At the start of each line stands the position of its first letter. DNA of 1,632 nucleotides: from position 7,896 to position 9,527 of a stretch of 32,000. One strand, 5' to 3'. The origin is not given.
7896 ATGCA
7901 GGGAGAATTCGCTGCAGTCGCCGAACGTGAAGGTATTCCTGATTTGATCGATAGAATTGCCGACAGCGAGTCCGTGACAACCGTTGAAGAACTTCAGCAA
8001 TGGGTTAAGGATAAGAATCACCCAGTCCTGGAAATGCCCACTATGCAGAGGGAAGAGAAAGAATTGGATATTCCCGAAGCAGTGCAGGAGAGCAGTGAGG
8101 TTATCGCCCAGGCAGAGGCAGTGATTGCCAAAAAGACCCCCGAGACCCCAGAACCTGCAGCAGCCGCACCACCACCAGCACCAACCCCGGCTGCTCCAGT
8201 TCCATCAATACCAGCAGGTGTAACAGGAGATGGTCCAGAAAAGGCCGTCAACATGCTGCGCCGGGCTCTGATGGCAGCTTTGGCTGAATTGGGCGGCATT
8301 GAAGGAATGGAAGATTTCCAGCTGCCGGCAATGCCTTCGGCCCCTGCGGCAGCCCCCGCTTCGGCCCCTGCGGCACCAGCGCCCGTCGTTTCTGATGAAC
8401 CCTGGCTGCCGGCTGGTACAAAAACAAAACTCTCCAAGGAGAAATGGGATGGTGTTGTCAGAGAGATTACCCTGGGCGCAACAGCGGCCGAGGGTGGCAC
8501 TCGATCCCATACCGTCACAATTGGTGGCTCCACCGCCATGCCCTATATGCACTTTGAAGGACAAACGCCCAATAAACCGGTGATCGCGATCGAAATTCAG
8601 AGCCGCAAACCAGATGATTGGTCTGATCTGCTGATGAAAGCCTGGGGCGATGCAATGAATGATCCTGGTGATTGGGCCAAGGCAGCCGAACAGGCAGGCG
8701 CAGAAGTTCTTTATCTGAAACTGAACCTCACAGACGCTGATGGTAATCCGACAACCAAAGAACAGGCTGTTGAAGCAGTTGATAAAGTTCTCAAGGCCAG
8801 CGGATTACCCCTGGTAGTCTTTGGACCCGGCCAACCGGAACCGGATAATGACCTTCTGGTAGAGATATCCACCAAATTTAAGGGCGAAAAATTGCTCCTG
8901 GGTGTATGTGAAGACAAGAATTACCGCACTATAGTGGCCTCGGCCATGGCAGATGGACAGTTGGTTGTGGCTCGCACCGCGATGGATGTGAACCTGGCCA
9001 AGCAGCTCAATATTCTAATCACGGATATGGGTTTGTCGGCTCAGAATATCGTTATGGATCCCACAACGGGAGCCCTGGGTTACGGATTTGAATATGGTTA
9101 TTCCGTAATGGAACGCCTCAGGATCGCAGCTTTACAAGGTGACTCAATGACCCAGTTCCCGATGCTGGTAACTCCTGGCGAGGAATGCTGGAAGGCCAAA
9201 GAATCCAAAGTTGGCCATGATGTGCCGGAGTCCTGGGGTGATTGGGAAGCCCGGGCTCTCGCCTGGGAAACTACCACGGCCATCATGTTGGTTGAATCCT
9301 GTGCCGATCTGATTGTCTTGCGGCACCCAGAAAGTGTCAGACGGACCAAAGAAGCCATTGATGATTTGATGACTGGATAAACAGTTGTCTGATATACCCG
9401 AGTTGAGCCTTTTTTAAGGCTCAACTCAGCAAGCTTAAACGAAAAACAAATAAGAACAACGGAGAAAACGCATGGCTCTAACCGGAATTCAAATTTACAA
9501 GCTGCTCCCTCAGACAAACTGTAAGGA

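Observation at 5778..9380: Covalent fusion of acetyl-CoA synthase (AcsB) to the corrinoid Fe-S protein small subunit (AcsD)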

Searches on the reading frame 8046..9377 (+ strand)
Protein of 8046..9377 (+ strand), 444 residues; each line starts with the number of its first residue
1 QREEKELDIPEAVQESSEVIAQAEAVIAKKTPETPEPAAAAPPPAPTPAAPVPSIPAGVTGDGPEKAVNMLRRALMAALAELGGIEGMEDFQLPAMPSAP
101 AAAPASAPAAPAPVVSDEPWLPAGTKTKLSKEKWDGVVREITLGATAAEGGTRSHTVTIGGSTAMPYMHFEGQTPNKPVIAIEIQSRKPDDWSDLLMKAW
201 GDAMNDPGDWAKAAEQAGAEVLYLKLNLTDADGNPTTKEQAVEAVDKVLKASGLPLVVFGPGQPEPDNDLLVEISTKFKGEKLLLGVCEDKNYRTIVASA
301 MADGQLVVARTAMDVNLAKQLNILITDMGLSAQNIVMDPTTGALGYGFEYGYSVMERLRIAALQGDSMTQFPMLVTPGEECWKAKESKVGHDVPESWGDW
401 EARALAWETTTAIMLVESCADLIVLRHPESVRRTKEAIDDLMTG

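Call 24: search_solved_structures(query=window:8046-9377:+, max_evalue=0.01, show_alignments=3)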
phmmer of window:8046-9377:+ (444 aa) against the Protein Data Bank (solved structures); distinct sequences matched with E-value up to 0.01: 4.
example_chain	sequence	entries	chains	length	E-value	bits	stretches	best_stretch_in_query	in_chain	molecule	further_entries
4djd_D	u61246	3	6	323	7.5e-88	298.5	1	132-443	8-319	Corrinoid/iron-sulfur protein small subunit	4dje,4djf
2h9a_B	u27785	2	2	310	5.1e-74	252.9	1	129-439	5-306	CO dehydrogenase/acetyl-CoA synthase, iron-sulfur protein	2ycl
4c1n_B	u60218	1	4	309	5.5e-74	252.8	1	129-439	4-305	CO DEHYDROGENASE/ACETYL-COA SYNTHASE, IRON-SULFUR PROTEIN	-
9fzy_E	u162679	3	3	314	2.6e-48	168.2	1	148-441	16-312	Acetyl-CoA decarbonylase/synthase complex subunit delta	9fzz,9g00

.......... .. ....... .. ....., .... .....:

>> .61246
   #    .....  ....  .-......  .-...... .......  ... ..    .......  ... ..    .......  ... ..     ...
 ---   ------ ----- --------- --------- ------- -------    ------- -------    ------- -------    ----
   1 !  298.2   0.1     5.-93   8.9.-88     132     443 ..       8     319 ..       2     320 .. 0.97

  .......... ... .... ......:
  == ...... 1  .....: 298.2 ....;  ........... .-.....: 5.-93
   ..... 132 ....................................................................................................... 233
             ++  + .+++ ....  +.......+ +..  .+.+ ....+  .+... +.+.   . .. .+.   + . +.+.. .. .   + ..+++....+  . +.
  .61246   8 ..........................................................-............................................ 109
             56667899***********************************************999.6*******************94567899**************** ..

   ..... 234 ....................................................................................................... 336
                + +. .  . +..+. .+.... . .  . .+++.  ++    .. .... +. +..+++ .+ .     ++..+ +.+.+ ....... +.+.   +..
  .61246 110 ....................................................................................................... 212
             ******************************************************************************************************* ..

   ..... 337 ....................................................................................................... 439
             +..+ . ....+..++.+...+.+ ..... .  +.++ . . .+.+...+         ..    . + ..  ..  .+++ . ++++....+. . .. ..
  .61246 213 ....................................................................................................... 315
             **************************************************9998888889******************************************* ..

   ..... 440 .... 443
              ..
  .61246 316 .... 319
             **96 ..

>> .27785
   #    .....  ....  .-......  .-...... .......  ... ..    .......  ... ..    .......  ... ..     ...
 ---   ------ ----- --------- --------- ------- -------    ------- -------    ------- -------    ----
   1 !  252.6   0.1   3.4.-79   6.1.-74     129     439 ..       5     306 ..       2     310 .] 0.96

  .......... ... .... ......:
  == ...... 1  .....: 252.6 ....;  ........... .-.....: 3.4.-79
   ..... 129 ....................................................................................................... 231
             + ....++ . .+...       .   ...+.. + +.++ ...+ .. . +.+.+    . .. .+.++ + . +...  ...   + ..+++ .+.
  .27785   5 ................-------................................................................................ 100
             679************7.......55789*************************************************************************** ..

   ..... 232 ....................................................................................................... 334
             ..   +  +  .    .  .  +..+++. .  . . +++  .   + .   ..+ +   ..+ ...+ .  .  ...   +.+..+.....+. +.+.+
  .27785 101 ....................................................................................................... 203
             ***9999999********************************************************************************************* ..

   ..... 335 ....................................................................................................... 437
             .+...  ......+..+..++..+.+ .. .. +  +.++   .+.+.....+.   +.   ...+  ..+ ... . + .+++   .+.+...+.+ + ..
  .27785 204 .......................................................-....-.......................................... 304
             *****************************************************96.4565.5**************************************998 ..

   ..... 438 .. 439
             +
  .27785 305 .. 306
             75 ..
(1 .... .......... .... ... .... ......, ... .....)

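Call 34: search_protein_representatives(protein=window:8046-9377:+)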
Query: 444 residues. Proteins with E-value up to 0.001 (for the whole library): 930; up to 1e-10: 567; up to 1e-30: 192. The best 150 are listed.
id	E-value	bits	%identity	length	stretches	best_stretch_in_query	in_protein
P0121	2.1e-161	554.1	65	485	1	11-441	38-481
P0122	1.5e-143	495.2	61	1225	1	17-442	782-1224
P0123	7.4e-137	473.2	65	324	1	129-443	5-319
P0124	6.2e-90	318.6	45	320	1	129-442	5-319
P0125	9.4e-84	298.2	40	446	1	27-441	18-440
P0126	3.1e-82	293.2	44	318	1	129-442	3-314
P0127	1.1e-79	284.8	43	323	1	129-442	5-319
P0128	1.9e-79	284.0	45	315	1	126-442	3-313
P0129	1.4e-74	267.9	43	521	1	129-444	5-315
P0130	4.5e-74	266.3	44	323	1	132-442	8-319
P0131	5.5e-72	259.4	44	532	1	129-440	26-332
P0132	5.7e-72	259.4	40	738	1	24-442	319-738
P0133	2.0e-71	257.6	54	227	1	128-347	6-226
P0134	4.3e-71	256.5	43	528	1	130-440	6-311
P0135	8.6e-71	255.5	53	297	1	119-391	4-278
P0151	1.5e-63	231.7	42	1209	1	102-441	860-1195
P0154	2.6e-61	224.2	41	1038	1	37-441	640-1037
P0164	7.1e-58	212.9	38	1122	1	128-442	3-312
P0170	4.2e-56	207.1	40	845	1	132-441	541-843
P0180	2.5e-53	198.0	35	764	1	134-439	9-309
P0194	7.7e-50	186.4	42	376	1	92-363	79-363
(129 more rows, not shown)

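Call 46: list_cluster_members(proteins=[P0151, P0123, P0154, P0122, P0194, P0164, P0170, P0180, P0129, P0124])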
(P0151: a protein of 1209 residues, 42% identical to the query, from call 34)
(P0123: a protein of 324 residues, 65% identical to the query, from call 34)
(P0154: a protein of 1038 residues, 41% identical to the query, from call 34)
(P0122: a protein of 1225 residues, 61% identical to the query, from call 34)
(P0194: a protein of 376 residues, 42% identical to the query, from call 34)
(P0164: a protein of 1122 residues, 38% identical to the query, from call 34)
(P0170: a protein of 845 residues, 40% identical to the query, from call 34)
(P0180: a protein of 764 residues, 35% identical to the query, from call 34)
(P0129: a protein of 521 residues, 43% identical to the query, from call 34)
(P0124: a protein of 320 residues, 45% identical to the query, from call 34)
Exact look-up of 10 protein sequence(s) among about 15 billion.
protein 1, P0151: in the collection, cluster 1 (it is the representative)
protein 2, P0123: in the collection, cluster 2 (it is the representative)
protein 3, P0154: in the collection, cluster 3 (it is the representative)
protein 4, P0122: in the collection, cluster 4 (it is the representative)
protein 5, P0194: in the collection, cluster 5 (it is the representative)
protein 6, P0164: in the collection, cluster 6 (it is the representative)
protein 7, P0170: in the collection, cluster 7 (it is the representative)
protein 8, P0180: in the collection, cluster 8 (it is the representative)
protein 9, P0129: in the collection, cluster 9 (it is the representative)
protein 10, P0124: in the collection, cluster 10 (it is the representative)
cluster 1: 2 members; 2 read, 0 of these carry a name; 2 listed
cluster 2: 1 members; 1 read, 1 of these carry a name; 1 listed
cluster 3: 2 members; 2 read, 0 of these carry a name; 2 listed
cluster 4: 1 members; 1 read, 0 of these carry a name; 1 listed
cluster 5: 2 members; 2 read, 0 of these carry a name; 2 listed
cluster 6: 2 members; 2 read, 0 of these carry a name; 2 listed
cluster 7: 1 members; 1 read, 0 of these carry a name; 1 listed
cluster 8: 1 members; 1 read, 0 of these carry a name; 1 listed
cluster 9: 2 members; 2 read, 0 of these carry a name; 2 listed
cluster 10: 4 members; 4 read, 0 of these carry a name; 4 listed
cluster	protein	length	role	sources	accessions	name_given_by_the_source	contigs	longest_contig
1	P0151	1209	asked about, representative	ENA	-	-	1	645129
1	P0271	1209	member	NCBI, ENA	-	-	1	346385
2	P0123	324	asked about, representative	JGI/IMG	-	acetyl-CoA decarbonylase/synthase complex subunit delta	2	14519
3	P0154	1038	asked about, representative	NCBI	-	-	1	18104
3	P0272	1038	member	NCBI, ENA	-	-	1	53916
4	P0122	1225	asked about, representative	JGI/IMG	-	-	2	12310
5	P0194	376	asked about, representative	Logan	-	-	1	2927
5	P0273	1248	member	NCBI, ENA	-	-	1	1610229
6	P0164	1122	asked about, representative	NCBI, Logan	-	-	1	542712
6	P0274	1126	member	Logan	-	-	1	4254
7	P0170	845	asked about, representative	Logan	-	-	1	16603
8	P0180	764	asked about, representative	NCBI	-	-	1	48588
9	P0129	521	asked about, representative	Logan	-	-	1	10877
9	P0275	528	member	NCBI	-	-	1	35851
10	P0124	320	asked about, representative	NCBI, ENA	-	-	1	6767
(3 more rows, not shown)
